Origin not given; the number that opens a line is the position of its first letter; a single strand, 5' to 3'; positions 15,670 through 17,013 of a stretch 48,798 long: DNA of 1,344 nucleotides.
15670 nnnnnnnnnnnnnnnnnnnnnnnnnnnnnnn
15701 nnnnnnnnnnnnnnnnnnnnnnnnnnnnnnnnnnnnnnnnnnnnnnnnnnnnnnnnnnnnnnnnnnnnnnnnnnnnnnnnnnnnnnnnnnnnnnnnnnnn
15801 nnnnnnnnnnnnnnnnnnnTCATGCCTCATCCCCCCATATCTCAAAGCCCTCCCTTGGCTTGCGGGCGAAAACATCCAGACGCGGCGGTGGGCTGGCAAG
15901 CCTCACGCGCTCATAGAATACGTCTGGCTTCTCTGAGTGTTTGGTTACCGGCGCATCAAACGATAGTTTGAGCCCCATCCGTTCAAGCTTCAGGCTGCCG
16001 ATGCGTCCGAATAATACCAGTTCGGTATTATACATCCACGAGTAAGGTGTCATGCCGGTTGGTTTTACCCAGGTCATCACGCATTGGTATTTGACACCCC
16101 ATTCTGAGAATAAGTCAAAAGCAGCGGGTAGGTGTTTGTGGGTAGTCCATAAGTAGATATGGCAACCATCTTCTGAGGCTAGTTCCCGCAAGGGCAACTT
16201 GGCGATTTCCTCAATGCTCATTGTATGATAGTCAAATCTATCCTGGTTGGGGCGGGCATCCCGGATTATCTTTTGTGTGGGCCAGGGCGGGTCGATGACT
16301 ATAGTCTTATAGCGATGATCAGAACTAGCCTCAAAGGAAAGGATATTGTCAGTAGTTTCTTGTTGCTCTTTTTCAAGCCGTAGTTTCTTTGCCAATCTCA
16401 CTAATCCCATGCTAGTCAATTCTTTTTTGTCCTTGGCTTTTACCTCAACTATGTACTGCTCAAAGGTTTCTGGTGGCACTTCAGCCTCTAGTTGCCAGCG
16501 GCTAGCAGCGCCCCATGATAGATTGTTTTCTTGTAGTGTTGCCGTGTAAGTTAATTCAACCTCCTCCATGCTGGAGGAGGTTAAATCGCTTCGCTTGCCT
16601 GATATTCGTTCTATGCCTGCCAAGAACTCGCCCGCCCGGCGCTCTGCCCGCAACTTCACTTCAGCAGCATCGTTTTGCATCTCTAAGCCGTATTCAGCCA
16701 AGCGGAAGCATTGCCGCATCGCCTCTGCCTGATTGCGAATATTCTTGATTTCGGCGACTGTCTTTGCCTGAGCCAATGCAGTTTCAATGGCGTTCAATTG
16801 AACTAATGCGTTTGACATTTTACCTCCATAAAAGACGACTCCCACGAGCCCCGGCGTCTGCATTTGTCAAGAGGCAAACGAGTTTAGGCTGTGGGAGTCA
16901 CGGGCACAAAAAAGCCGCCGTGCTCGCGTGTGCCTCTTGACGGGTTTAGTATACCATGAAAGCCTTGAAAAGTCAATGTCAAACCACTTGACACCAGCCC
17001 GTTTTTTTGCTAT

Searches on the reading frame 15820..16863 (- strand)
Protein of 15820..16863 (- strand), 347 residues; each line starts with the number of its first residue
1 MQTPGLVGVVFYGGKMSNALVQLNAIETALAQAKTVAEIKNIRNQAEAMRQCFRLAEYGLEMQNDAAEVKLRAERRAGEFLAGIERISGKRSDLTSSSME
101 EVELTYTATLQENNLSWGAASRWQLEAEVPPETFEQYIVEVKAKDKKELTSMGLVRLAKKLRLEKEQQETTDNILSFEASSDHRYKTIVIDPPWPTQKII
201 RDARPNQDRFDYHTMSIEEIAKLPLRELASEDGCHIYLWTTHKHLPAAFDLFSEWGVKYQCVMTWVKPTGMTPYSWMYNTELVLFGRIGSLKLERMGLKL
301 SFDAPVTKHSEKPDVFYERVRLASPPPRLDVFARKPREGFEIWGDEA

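Call 30: find_related_loci(query=window:15820-16863:-, collection=viral_contigs, flank=6000)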
Query window:15820-16863:- (347 aa) in viral_contigs; peptide patterns used: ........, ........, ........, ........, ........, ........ (x = any residue, [..] = any of these).
10 stretches matched a pattern; 4 encode a relative of the query (tblastn E <= 1e-3); 4 distinct loci.
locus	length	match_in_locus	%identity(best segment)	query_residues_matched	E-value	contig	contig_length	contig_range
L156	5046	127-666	61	169-347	4e-75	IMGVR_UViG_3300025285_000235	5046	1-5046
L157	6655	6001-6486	56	184-346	2e-62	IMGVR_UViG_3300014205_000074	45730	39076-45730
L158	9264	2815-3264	63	6-161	1e-53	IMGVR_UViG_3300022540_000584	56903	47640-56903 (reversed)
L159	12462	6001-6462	64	8-163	6e-51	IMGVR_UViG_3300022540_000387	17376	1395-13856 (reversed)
